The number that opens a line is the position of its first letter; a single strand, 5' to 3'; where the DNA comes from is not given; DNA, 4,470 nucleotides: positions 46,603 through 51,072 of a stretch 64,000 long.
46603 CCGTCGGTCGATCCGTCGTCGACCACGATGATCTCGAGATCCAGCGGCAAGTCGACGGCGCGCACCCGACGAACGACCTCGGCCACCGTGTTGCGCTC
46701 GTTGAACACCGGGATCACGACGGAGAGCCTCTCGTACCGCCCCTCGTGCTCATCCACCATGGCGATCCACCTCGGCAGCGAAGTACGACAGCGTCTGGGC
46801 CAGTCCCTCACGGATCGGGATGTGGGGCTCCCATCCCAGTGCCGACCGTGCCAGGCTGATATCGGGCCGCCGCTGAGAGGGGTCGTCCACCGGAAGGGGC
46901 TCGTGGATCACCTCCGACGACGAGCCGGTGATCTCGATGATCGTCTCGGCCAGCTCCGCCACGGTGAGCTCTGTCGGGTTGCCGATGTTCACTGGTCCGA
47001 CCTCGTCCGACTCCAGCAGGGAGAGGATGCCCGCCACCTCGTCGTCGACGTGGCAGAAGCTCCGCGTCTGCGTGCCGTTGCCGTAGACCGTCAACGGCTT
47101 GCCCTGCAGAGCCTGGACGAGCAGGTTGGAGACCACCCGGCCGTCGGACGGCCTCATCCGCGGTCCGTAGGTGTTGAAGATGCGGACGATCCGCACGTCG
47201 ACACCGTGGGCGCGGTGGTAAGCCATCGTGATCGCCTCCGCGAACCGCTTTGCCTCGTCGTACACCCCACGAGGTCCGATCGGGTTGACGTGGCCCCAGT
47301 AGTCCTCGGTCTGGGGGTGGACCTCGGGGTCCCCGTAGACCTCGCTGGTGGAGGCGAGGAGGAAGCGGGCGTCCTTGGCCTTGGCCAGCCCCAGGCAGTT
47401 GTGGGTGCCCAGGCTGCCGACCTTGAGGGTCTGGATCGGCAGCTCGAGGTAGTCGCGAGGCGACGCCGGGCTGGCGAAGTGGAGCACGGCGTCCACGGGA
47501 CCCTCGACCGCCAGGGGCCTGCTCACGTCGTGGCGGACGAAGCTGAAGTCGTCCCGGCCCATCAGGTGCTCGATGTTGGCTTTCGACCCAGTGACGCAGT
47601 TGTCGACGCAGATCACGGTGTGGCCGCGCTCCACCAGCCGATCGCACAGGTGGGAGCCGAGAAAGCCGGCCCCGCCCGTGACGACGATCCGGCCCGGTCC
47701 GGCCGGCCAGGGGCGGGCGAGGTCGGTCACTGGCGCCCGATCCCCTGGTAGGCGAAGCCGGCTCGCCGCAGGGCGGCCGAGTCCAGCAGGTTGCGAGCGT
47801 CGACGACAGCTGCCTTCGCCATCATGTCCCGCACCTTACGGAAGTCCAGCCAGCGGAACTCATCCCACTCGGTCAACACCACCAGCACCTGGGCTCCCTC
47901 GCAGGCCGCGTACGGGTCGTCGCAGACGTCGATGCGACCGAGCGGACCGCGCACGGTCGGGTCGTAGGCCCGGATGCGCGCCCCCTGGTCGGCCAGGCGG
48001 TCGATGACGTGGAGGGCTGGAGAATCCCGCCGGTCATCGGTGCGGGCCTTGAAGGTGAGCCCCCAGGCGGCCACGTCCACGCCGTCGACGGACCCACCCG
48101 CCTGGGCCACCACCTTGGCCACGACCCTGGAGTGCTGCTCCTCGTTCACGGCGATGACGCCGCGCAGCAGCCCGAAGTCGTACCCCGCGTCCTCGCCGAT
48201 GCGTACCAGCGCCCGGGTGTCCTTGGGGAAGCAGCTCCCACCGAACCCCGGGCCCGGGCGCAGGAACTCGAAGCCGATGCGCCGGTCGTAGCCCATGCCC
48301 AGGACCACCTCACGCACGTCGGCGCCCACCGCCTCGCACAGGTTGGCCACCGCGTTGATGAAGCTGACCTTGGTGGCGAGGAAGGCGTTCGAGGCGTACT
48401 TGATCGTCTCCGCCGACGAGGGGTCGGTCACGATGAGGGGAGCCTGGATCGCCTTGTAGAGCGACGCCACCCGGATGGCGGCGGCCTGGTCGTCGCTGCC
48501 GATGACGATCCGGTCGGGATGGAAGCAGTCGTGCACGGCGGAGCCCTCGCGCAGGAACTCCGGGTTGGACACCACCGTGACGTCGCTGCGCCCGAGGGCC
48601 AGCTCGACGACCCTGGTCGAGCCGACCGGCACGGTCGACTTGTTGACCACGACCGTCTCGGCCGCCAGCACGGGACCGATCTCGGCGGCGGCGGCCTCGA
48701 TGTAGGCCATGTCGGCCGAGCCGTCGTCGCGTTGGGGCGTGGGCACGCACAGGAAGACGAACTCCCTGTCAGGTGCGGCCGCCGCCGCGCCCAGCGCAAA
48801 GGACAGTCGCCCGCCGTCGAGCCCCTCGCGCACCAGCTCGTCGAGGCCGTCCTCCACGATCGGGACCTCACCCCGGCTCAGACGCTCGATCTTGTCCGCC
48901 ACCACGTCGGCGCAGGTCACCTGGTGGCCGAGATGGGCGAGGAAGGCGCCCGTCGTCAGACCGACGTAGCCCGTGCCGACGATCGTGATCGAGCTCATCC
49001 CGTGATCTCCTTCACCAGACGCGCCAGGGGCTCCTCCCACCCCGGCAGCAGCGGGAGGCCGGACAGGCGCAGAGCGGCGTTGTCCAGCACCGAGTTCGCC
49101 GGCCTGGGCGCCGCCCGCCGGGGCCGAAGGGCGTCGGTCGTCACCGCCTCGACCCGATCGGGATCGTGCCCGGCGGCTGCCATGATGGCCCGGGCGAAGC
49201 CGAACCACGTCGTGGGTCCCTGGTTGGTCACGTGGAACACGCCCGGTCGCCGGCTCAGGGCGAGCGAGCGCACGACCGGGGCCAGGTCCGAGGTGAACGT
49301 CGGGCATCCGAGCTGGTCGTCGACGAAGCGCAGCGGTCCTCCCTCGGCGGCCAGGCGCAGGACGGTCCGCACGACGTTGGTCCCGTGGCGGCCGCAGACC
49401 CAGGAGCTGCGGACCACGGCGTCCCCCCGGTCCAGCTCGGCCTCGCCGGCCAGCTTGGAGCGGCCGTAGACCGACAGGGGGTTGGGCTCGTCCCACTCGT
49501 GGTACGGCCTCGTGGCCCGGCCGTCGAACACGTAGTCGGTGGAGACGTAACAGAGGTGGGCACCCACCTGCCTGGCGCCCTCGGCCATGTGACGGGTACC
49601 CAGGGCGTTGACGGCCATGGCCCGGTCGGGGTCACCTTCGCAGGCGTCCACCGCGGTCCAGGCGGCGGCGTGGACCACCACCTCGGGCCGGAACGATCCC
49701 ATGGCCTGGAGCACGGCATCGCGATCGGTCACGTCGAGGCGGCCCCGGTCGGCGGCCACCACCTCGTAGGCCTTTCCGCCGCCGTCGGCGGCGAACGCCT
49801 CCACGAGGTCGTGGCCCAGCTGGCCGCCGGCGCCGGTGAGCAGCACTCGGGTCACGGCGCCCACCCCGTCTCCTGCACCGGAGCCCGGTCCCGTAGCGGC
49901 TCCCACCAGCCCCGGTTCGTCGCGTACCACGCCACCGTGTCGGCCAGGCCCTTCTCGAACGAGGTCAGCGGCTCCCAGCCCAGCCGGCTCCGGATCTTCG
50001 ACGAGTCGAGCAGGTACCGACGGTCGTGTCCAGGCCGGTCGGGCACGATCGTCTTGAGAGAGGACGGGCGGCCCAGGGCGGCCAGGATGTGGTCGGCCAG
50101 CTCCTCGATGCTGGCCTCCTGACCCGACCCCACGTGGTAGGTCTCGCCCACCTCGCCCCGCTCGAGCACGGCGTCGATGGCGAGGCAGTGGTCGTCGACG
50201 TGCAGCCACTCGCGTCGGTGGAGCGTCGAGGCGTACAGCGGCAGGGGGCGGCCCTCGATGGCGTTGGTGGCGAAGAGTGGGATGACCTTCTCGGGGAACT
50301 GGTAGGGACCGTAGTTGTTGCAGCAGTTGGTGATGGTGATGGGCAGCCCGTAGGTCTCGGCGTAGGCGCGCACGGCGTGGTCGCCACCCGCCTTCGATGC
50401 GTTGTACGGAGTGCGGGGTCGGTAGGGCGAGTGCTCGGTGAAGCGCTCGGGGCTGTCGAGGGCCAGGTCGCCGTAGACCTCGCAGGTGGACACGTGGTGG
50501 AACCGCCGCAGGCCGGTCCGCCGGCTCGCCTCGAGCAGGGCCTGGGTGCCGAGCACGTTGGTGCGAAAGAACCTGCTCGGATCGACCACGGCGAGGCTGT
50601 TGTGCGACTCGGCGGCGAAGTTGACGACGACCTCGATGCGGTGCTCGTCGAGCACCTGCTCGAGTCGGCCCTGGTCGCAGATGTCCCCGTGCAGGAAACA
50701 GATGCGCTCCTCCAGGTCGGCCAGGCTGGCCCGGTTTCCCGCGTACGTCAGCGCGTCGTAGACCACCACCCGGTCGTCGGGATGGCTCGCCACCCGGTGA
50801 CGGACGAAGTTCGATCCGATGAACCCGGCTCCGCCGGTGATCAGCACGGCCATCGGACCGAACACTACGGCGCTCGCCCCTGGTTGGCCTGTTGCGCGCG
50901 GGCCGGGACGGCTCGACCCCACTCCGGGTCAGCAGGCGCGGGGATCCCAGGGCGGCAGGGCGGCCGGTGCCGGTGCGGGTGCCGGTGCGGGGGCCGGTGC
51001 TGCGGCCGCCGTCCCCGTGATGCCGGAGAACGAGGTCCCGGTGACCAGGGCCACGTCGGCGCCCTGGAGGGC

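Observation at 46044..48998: Arn-like logic: UGDH, UDP-xylose synthase and a polyprenyl-phosphate-type GT2 in one overlapping string, suggesting a lipid-linked pentose donor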

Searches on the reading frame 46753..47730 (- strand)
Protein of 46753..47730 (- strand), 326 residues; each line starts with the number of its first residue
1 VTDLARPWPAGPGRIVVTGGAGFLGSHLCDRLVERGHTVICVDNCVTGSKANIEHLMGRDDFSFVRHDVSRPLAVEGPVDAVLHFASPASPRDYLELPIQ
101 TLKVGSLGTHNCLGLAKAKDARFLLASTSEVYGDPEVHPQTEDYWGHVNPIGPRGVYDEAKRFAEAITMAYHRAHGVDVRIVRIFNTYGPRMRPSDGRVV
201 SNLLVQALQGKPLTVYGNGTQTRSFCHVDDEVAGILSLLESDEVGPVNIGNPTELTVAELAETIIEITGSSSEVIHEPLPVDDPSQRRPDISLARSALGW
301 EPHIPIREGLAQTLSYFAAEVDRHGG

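Call 7: search_protein_families(library=pfam, proteins=[window:46753-47730:-])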
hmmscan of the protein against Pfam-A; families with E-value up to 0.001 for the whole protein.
window:46753-47730:- (326 aa): 7 families
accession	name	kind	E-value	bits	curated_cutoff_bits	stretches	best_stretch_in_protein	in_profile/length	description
PF01370.27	Epimerase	-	3.8e-51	174.3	20.9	1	15-250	1-240/240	NAD dependent epimerase/dehydratase family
PF16363.11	GDP_Man_Dehyd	-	4.1e-51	174.8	27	1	17-312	2-331/332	GDP-mannose 4,6 dehydratase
PF01073.25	3Beta_HSD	-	3.8e-08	33.1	22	1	16-169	1-158/280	3-beta hydroxysteroid dehydrogenase/isomerase family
PF07993.18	NAD_binding_4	-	7e-08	32.4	20.1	0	100-200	107-217/258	Male sterility protein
PF04321.23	RmlD_sub_bind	-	1.3e-07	31.5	27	1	14-280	2-240/287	RmlD substrate binding domain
PF02719.21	Polysacc_synt_2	-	3.5e-07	30.1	20.2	0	152-273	133-252/293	Polysaccharide biosynthesis protein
PF00106.31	adh_short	-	0.00023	21.2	26.6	1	15-80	3-69/195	short chain dehydrogenase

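Call 8: search_protein_families(library=ncbifam, proteins=[window:46753-47730:-])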
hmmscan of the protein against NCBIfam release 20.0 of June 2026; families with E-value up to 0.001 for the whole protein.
window:46753-47730:- (326 aa): 32 families (the best 25 are shown)
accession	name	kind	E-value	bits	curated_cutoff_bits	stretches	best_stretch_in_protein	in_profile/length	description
TIGR01181.1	dTDP_gluc_dehyt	equivalog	1.6e-39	135.9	365.1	1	14-319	1-313/321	dTDP-glucose 4,6-dehydratase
TIGR04180.1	EDH_00030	hypoth_equivalog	4.1e-33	114.7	475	1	15-277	1-265/297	NAD-dependent 4,6-dehydratase LegB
TIGR01179.1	galE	equivalog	1.3e-31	109.7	262.3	1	14-304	1-311/332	UDP-glucose 4-epimerase GalE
NF005998.1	PRK08125.1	equivalog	1.8e-26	92.7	777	1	14-317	317-649/649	bifunctional UDP-4-amino-4-deoxy-L-arabinose formyltransferase/UDP-glucuronic acid oxidase ArnA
NF008872.0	PRK11908.1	equivalog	1.1e-25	90.5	294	1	14-322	3-340/349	bifunctional UDP-4-keto-pentose/UDP-xylose synthase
NF007582.0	PRK10217.1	equivalog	1.5e-23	83.5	698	1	14-268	3-270/355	dTDP-glucose 4,6-dehydratase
NF011728.1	PRK15181.1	equivalog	9.7e-21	74.1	760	1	12-318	15-338/348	Vi polysaccharide biosynthesis UDP-N-acetylglucosaminuronic acid C-4 epimerase TviC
NF047922.1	GDPFucSynFcl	equivalog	3.5e-19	69.4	500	1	157-321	134-305/308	GDP-L-fucose synthase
NF007490.0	PRK10084.1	subfamily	8.5e-19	67.7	649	1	14-317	2-334/361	dTDP-glucose 4,6-dehydratase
TIGR02197.1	heptose_epim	equivalog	1.4e-18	67.2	274.6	1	15-312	1-308/316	ADP-glyceromanno-heptose 6-epimerase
NF007956.0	PRK10675.1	subfamily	9.9e-14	51.2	394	1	14-191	2-184/338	UDP-glucose 4-epimerase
TIGR01777.1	yfcH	hypoth_equivalog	2.7e-13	50.2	207.35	1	216-267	188-240/292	TIGR01777 family oxidoreductase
NF041015.1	UDPsulfquin_syn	equivalog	1.1e-11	44.3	575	1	197-242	236-281/384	UDP-sulfoquinovose synthase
NF042422.1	oxyalk_red_OleD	equivalog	8e-11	41.9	580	1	14-245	2-221/329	2-alkyl-3-oxoalkanoate reductase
NF008360.0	PRK11150.1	equivalog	8.7e-11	41.6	452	1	15-271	2-257/310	ADP-glyceromanno-heptose 6-epimerase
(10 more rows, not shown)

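Call 26: search_solved_structures(query=window:46753-47730:-, max_evalue=1e-20, show_alignments=1)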
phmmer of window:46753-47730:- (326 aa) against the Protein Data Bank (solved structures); distinct sequences matched with E-value up to 1e-20: 56.
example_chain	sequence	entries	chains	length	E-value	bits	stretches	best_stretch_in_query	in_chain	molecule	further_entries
2b69_A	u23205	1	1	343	3.8e-116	391.3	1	14-322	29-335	UDP-glucuronate decarboxylase 1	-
4gll_A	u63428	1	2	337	3.9e-116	391.3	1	14-322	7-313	UDP-glucuronic acid decarboxylase 1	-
4m55_A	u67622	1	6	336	2e-115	388.9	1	14-322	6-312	UDP-glucuronic acid decarboxylase 1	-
4lk3_A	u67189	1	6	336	2.7e-115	388.5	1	14-322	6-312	UDP-glucuronic acid decarboxylase 1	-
4zrm_A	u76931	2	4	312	9.3e-37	130.4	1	14-319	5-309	UDP-glucose 4-epimerase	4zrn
8rdg_A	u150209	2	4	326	1.3e-36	129.9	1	14-267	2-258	SDR family NAD(P)-dependent oxidoreductase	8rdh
8rdi_A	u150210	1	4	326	4.6e-36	128.1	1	14-267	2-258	SDR family NAD(P)-dependent oxidoreductase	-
7ys8_A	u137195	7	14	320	3.1e-35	125.4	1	14-320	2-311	UDP-glucose 4-epimerase | UDP-glucose 4-epimerase along with EC 5.1.3.2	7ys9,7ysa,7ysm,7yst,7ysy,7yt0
8vr2_A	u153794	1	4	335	1.9e-34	122.8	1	14-321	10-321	NAD-dependent epimerase/dehydratase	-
6zl6_A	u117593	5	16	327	1.3e-33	120.1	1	14-316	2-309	Epimerase domain-containing protein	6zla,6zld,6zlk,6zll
6zlj_A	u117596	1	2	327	2.1e-33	119.3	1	14-316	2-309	Epimerase domain-containing protein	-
8shh_A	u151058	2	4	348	2.9e-33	118.9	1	13-319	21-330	dTDP-glucose 4,6-dehydratase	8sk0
6wjb_A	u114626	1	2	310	1.1e-30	110.4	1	14-285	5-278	NAD-dependent epimerase/dehydratase family protein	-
1r66_A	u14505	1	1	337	3.4e-30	108.8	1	14-317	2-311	TDP-glucose-4,6-dehydratase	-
6wj9_A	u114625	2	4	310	3.8e-30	108.6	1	14-285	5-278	NAD-dependent epimerase/dehydratase family protein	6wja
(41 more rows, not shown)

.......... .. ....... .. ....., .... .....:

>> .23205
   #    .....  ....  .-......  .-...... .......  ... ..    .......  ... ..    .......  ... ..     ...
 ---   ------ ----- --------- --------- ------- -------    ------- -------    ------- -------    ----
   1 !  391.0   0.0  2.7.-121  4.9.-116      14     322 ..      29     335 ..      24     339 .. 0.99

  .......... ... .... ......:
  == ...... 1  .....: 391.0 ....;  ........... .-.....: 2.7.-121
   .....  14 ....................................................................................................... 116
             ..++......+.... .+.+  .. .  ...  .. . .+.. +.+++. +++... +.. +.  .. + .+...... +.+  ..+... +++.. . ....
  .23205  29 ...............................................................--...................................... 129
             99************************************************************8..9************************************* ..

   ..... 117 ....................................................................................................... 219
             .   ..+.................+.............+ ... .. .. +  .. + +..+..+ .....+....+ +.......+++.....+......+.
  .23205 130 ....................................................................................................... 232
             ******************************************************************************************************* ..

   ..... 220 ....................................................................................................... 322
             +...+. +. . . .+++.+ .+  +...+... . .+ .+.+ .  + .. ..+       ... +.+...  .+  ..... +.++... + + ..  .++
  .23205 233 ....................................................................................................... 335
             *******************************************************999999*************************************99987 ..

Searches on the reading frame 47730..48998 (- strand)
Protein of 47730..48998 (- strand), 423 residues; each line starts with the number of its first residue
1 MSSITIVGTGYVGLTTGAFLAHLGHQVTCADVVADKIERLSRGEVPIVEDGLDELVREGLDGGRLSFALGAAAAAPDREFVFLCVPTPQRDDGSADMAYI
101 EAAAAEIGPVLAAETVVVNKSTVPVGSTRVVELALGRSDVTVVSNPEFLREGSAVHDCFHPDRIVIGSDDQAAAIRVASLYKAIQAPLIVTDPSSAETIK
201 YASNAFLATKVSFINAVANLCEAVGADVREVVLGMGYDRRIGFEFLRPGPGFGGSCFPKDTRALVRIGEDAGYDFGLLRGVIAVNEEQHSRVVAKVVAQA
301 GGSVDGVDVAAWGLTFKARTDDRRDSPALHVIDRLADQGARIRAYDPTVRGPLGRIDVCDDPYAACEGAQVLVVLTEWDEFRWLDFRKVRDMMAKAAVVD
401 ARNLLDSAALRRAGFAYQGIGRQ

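Call 7: search_protein_families(library=pfam, proteins=[window:47730-48998:-])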
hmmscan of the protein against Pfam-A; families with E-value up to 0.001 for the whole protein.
window:47730-48998:- (423 aa): 4 families
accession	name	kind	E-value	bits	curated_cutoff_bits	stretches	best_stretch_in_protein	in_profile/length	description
PF03721.20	UDPG_MGDP_dh_N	-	3.1e-56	190.3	27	1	3-175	2-182/187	UDP-glucose/GDP-mannose dehydrogenase family, NAD binding domain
PF00984.24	UDPG_MGDP_dh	-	1.8e-36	124.6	25.4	1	195-286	2-93/94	UDP-glucose/GDP-mannose dehydrogenase family, central domain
PF03720.21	UDPG_MGDP_dh_C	-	8e-29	100.5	30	1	310-406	1-102/103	UDP-glucose/GDP-mannose dehydrogenase family, UDP binding domain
PF00070.33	Pyr_redox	-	0.00049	21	22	0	4-30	2-28/82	Pyridine nucleotide-disulphide oxidoreductase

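Call 8: search_protein_families(library=ncbifam, proteins=[window:47730-48998:-])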
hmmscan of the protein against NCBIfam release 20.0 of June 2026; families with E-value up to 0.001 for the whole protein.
window:47730-48998:- (423 aa): 7 families
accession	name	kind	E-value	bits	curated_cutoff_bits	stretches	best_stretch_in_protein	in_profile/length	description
NF047673.2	TeichurnBiosyTuaD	equivalog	3.2e-130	435.2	700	1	1-422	1-431/439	UDP-glucose 6-dehydrogenase TuaD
TIGR03026.1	NDP-sugDHase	subfamily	6.8e-130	433.5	189.8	1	3-403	2-413/413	nucleotide sugar dehydrogenase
NF041297.1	UDPGDh_AglM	equivalog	1.2e-106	357.2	670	1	3-420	2-428/429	UDP-glucose 6-dehydrogenase AglM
NF040825.1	UDPMaNacDH_Arch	equivalog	3.7e-54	184.2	750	1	3-422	2-415/418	UDP-N-acetyl-D-mannosamine dehydrogenase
NF008286.0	PRK11064.1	equivalog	7.6e-52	176.3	459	1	3-402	5-416/420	UDP-N-acetyl-D-mannosamine dehydrogenase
NF011631.0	PRK15057.1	equivalog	1.9e-42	145.8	757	1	4-350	3-340/388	UDP-glucose 6-dehydrogenase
NF011729.0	PRK15182.1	equivalog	2.1e-14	53.1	592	1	3-350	8-358/425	Vi polysaccharide biosynthesis UDP-N-acetylglucosamine C-6 dehydrogenase TviB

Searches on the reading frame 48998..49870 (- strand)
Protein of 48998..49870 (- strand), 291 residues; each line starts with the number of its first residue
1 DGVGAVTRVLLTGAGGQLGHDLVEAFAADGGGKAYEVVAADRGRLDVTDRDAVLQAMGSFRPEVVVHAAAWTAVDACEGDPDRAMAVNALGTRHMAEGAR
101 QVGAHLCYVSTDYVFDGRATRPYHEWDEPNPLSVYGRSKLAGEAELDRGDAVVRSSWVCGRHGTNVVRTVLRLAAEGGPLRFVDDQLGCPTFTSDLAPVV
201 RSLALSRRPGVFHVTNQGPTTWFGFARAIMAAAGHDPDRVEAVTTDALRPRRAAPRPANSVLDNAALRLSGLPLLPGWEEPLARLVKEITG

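Call 7: search_protein_families(library=pfam, proteins=[window:48998-49870:-])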
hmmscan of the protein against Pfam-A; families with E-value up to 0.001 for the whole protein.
window:48998-49870:- (291 aa): 6 families
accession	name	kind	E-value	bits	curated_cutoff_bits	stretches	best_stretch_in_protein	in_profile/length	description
PF04321.23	RmlD_sub_bind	-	6.7e-87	291.6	27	1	8-289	2-285/287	RmlD substrate binding domain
PF01370.27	Epimerase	-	6.7e-24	85.1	20.9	1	9-149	1-156/240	NAD dependent epimerase/dehydratase family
PF16363.11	GDP_Man_Dehyd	-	2.9e-13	50.4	27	1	45-143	59-161/332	GDP-mannose 4,6 dehydratase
PF02719.21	Polysacc_synt_2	-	2e-12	47.4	20.2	1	46-114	62-131/293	Polysaccharide biosynthesis protein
PF01073.25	3Beta_HSD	-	4.7e-06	26.3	22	1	45-139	52-150/280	3-beta hydroxysteroid dehydrogenase/isomerase family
PF07993.18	NAD_binding_4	-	1.1e-05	25.1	20.1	1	63-123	90-153/258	Male sterility protein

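Call 8: search_protein_families(library=ncbifam, proteins=[window:48998-49870:-])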
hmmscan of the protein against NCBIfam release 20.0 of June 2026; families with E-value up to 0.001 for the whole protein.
window:48998-49870:- (291 aa): 13 families
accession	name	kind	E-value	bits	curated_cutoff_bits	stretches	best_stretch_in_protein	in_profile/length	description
TIGR01214.1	rmlD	equivalog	7.2e-84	281.2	224.05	1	8-288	1-284/285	dTDP-4-dehydrorhamnose reductase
NF007440.0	PRK09987.1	equivalog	2.9e-46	158.1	308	1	8-289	2-293/299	dTDP-4-dehydrorhamnose reductase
TIGR01181.1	dTDP_gluc_dehyt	equivalog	2.8e-09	36.5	365.1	1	44-143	56-159/321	dTDP-glucose 4,6-dehydratase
TIGR02622.1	CDP_4_6_dhtase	equivalog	9.1e-09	34.9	278.45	1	44-143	60-162/352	CDP-glucose 4,6-dehydratase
TIGR01179.1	galE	equivalog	2.4e-08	33.2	262.3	1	46-146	55-156/332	UDP-glucose 4-epimerase GalE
NF043036.1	ErythonDh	equivalog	2.6e-07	30.1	325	1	45-143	59-157/321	D-erythronate dehydrogenase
TIGR02197.1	heptose_epim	equivalog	1.2e-05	24.7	274.6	1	46-140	48-143/316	ADP-glyceromanno-heptose 6-epimerase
NF042422.1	oxyalk_red_OleD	equivalog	3.3e-05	23.4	580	1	8-123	2-121/329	2-alkyl-3-oxoalkanoate reductase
NF042423.1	oxyalk_red_Shew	equivalog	0.00014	21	580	1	5-145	7-155/331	2-alkyl-3-oxoalkanoate reductase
TIGR03589.1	PseB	equivalog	0.00024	20.2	407.75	1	46-112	61-126/324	UDP-N-acetylglucosamine 4,6-dehydratase (inverting)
NF058621.1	DiazavRedAvaA7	equivalog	0.00029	20.6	400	1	8-105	2-107/304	3-diazoavenalumate denitrifying reductase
TIGR04180.1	EDH_00030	hypoth_equivalog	0.00029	20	475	0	46-142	57-152/297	NAD-dependent 4,6-dehydratase LegB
NF052578.1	StrlDmthSdmBMthl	equivalog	0.00056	19.8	600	0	9-104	3-105/328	sterol demethylase protein SdmB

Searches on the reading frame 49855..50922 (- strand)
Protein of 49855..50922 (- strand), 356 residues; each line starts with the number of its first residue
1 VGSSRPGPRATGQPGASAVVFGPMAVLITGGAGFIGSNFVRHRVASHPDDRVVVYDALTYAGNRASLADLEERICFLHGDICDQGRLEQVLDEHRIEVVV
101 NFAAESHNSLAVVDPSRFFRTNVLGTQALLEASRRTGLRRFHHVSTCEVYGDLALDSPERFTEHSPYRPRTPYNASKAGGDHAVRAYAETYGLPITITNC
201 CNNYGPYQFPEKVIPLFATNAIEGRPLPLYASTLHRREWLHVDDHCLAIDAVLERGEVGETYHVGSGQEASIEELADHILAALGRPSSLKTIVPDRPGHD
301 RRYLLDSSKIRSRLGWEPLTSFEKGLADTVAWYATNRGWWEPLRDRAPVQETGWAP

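Call 7: search_protein_families(library=pfam, proteins=[window:49855-50922:-])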
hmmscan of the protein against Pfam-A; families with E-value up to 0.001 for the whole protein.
window:49855-50922:- (356 aa): 8 families
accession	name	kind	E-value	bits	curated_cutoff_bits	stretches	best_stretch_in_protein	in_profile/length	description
PF16363.11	GDP_Man_Dehyd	-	5.3e-74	250.1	27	1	27-329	1-332/332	GDP-mannose 4,6 dehydratase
PF01370.27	Epimerase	-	3.8e-65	220.1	20.9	1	26-265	1-240/240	NAD dependent epimerase/dehydratase family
PF02719.21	Polysacc_synt_2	-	3.9e-18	66.1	20.2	1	26-146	1-128/293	Polysaccharide biosynthesis protein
PF01073.25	3Beta_HSD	-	1.3e-15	57.6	22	1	27-184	1-157/280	3-beta hydroxysteroid dehydrogenase/isomerase family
PF04321.23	RmlD_sub_bind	-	2.2e-14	53.6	27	1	24-190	1-142/287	RmlD substrate binding domain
PF07993.18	NAD_binding_4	-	1.7e-11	44.3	20.1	1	28-199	1-203/258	Male sterility protein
PF13460.12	NAD_binding_10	-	4.4e-06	27.1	27.2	1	30-185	1-132/184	NAD(P)H-binding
PF00106.31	adh_short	-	0.00065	19.7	26.6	0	25-125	2-111/195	short chain dehydrogenase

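Call 8: search_protein_families(library=ncbifam, proteins=[window:49855-50922:-])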
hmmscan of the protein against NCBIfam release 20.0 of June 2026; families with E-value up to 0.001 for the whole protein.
window:49855-50922:- (356 aa): 28 families (the best 25 are shown)
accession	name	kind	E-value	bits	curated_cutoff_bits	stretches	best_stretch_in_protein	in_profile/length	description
TIGR01181.1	dTDP_gluc_dehyt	equivalog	2.6e-127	424.4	365.1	1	26-343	2-321/321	dTDP-glucose 4,6-dehydratase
NF007582.0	PRK10217.1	equivalog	2.2e-96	323.1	698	1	26-346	4-344/355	dTDP-glucose 4,6-dehydratase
NF007490.0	PRK10084.1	subfamily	3.1e-96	322.5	649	1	24-347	1-348/361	dTDP-glucose 4,6-dehydratase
TIGR01179.1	galE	equivalog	1.5e-37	129.2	262.3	2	25-205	1-178/332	UDP-glucose 4-epimerase GalE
TIGR04180.1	EDH_00030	hypoth_equivalog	3.4e-37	128.1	475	1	26-318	1-294/297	NAD-dependent 4,6-dehydratase LegB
NF007956.0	PRK10675.1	subfamily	5.4e-22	78.4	394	2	24-177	1-153/338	UDP-glucose 4-epimerase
TIGR03466.1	HpnA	hypoth_equivalog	3.2e-20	72.3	367.65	1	24-287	1-250/327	hopanoid-associated sugar epimerase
NF052578.1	StrlDmthSdmBMthl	equivalog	1.3e-19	71.2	600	1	24-286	1-248/328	sterol demethylase protein SdmB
TIGR02197.1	heptose_epim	equivalog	1.4e-19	70.4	274.6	1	26-335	1-315/316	ADP-glyceromanno-heptose 6-epimerase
TIGR02622.1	CDP_4_6_dhtase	equivalog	2.5e-19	69.6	278.45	1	25-335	6-332/352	CDP-glucose 4,6-dehydratase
TIGR01472.1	gmd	equivalog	4.6e-17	62.2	415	1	71-282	53-267/342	GDP-mannose 4,6-dehydratase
NF047922.1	GDPFucSynFcl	equivalog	8.3e-17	61.6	500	1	80-336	38-304/308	GDP-L-fucose synthase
TIGR03589.1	PseB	equivalog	1.6e-13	50.4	407.75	1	24-146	5-125/324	UDP-N-acetylglucosamine 4,6-dehydratase (inverting)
NF043036.1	ErythonDh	equivalog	2.2e-13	50.1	325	1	24-188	1-164/321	D-erythronate dehydrogenase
TIGR01746.1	Thioester-redct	subfamily_domain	3.5e-13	49.5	213.35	1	26-279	2-277/371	thioester reductase domain-containing protein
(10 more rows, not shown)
